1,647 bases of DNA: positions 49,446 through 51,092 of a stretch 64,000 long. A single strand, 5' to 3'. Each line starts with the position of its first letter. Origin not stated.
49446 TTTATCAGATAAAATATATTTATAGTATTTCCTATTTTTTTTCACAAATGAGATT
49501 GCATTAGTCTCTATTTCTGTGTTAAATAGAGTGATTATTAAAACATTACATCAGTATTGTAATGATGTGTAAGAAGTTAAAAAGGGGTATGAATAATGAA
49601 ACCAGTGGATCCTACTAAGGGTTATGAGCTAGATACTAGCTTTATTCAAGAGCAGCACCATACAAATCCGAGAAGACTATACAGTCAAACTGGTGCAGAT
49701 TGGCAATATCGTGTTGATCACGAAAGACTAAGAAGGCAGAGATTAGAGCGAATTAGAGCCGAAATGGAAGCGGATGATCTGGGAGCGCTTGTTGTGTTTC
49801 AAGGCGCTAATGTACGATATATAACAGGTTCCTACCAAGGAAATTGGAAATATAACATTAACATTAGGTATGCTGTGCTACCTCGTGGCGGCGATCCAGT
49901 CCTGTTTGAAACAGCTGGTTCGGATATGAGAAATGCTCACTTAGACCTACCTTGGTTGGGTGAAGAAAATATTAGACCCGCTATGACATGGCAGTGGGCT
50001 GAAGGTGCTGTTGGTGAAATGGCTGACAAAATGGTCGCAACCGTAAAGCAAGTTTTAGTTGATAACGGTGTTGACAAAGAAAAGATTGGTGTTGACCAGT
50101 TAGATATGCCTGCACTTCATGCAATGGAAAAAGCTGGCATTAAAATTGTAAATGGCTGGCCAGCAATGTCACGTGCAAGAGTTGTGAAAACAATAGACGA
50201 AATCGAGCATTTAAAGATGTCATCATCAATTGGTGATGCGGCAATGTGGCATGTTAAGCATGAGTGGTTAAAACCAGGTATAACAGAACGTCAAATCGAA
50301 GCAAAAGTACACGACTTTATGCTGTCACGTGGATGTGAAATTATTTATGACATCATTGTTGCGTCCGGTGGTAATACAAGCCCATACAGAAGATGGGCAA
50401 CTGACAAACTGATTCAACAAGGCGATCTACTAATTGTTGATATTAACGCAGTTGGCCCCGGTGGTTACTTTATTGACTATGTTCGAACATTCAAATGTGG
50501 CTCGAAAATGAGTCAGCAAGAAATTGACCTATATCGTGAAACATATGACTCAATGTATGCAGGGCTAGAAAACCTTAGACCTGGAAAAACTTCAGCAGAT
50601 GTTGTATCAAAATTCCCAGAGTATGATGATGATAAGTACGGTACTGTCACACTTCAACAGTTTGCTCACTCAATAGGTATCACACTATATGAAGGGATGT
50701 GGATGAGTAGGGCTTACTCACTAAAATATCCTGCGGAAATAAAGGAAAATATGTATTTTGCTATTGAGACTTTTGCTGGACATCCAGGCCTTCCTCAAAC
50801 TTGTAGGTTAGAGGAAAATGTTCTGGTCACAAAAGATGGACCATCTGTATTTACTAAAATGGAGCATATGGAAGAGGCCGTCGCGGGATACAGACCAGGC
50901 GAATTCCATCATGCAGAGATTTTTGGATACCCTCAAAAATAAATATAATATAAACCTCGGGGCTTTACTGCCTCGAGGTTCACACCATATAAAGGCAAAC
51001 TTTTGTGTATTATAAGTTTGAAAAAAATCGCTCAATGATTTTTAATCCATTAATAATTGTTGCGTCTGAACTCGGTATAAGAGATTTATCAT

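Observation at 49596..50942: M24 enzyme keeps all five metal ligands but swaps both substrate-binding His for Tyr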

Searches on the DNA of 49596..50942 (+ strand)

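Call 69: search_rna_families(sources=[L001, L002, L003, L008, L037, L042, L055, L099], threshold=gathering)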
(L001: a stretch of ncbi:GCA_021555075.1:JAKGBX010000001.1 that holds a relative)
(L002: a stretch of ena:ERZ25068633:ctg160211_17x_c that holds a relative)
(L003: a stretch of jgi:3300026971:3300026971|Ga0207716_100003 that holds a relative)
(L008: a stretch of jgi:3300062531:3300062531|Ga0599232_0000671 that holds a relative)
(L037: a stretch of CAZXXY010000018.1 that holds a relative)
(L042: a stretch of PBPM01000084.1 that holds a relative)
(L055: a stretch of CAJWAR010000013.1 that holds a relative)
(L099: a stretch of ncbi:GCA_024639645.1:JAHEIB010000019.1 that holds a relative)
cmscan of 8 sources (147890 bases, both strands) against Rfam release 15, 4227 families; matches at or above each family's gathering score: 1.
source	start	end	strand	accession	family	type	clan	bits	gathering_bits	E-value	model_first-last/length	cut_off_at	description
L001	4728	4800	+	RF00005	tRNA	Gene; tRNA;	CL00001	68.4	29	2e-12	1-71/71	no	tRNA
